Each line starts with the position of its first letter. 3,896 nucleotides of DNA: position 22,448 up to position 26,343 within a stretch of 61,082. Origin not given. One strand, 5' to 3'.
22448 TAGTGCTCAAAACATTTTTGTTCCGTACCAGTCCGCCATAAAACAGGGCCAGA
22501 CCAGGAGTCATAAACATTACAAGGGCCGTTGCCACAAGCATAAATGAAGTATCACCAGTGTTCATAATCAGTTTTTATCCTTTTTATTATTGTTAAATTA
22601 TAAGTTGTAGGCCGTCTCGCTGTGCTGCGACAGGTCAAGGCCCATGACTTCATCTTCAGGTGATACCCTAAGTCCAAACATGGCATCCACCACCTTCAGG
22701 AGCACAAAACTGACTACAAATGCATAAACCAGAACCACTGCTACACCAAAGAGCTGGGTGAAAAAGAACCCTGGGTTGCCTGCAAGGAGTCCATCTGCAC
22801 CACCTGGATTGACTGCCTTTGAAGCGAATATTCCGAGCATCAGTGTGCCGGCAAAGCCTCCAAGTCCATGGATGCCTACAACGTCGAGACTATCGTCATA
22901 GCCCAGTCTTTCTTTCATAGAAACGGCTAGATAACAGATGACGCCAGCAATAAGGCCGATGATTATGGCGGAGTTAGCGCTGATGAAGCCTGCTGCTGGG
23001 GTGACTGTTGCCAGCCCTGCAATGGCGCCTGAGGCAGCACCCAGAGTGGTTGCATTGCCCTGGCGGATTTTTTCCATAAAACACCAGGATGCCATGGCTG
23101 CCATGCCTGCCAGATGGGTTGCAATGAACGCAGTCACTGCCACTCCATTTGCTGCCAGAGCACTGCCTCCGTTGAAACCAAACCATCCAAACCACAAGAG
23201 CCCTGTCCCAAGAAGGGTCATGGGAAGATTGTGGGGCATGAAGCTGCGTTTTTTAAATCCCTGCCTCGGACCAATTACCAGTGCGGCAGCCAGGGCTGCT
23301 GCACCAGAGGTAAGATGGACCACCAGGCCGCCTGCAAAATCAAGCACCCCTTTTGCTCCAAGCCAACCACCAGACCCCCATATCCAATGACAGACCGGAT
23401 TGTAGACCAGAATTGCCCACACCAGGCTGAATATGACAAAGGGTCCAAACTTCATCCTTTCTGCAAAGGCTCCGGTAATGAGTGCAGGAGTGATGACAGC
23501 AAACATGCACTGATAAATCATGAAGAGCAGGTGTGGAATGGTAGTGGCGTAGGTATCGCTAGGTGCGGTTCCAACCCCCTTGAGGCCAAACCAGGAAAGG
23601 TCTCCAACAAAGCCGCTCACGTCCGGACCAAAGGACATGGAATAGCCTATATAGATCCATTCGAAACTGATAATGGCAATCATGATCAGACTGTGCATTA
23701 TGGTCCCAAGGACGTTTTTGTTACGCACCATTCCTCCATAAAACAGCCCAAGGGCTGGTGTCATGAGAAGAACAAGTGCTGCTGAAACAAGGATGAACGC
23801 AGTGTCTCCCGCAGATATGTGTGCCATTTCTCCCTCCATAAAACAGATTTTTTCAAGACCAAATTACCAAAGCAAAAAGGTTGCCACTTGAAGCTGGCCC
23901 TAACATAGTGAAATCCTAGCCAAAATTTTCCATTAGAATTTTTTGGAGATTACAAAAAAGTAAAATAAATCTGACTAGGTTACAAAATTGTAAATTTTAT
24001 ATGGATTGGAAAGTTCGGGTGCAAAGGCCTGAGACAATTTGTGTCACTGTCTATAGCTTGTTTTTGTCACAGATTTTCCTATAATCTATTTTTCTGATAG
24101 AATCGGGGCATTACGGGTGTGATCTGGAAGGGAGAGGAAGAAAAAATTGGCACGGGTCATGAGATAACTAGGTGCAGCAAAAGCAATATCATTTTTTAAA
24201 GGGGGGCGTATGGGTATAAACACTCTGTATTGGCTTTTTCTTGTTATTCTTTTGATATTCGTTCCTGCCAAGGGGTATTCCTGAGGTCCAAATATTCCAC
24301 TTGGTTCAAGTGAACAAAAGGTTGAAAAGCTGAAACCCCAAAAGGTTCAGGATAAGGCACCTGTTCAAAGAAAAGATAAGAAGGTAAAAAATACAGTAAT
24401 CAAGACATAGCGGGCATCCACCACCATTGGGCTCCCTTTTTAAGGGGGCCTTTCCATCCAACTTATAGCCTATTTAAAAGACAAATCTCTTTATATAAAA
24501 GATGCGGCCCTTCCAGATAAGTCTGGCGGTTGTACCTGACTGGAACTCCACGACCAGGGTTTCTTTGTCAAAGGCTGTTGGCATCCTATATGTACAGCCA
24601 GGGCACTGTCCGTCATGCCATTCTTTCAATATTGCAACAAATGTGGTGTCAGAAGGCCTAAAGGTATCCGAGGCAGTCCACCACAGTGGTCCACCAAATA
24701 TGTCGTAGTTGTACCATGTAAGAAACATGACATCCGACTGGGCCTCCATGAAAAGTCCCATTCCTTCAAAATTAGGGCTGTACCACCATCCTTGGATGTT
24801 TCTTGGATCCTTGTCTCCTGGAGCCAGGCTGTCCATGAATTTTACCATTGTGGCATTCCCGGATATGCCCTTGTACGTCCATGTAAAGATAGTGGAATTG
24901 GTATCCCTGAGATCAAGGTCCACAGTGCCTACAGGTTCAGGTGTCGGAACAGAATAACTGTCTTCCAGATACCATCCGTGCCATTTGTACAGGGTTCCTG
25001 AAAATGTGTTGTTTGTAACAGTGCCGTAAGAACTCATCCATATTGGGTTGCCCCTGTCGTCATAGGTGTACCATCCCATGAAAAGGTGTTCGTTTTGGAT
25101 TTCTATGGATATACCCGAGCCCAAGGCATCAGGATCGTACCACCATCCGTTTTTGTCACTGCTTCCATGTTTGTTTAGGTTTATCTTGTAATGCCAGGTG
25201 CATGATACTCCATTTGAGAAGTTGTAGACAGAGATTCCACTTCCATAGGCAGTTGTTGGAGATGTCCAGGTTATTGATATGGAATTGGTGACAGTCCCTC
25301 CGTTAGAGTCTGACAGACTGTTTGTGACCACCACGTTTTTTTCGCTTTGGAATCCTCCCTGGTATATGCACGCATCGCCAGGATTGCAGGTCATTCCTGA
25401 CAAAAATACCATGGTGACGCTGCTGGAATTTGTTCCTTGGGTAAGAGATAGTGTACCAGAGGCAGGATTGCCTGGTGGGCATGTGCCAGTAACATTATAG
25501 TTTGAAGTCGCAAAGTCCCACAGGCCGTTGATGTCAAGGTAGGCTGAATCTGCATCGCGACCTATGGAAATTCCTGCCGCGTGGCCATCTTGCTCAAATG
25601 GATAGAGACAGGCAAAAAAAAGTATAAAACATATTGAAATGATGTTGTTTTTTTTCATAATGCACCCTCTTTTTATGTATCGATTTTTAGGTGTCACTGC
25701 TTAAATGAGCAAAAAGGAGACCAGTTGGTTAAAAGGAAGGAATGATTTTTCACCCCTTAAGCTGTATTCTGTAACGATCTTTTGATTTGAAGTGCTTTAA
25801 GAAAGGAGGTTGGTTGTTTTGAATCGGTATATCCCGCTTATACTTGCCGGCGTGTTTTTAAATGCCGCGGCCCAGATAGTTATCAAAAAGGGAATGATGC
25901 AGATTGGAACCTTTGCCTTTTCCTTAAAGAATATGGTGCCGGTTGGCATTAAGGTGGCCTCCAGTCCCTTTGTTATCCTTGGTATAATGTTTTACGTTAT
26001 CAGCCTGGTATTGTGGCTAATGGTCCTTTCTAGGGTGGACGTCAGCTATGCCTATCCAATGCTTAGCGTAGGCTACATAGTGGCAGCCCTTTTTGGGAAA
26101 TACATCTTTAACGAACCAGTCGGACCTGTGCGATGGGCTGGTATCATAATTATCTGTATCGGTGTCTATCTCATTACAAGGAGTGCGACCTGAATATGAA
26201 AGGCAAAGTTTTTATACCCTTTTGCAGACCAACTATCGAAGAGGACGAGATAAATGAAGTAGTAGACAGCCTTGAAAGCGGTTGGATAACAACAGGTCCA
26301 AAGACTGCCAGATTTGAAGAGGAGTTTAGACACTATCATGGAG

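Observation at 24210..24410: Hidden secreted micro-selenoprotein candidate: signal peptide, UGA, SECIS-like hairpin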

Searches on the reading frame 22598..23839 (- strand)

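Call 56: search_protein_families(library=pfam, proteins=[window:22598-23839:-], max_evalue=0.01)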
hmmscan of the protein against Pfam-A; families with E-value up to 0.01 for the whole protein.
window:22598-23839:- (413 aa): 1 family
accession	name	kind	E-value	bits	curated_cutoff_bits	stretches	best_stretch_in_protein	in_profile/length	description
PF00909.26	Ammonium_transp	-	3.4e-126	421.6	23.2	1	14-411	1-399/399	Ammonium Transporter Family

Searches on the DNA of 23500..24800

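Call 5: search_rna_families(source=window, start=23500, end=24800, threshold=evalue, max_evalue=10)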
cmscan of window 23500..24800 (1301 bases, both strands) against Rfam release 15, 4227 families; matches with E-value up to 10: 3.
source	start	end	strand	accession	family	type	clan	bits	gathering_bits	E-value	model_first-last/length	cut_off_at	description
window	23942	23974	+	RF00151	SNORD58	Gene; snRNA; snoRNA; CD-box;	CL00064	15.2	42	7.3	28-60/65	no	Small nucleolar RNA SNORD58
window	24392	24464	-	RF02621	BSnc120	Gene; sRNA;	-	14.5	114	9.8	1-88/88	no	Brucella sRNA 120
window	24511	24609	-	RF02166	PVT1_3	Gene; lncRNA;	-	12.8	45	1.6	1-95/95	no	Pvt1 oncogene conserved region 3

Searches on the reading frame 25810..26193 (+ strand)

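Call 56: search_protein_families(library=pfam, proteins=[window:25810-26193:+], max_evalue=0.01)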
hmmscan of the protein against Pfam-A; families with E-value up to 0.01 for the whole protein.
window:25810-26193:+ (127 aa): 3 families
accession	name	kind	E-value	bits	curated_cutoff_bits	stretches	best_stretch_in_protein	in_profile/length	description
PF00892.27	EamA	-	4.5e-09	37.1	28.2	1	31-123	27-134/135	EamA-like transporter family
PF10639.15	TMEM234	-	0.00031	21.2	30.1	1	60-122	49-112/113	Putative transmembrane family 234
PF00893.25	Multi_Drug_Res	-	0.00088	20.2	23.7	1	54-115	31-93/93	Small Multidrug Resistance protein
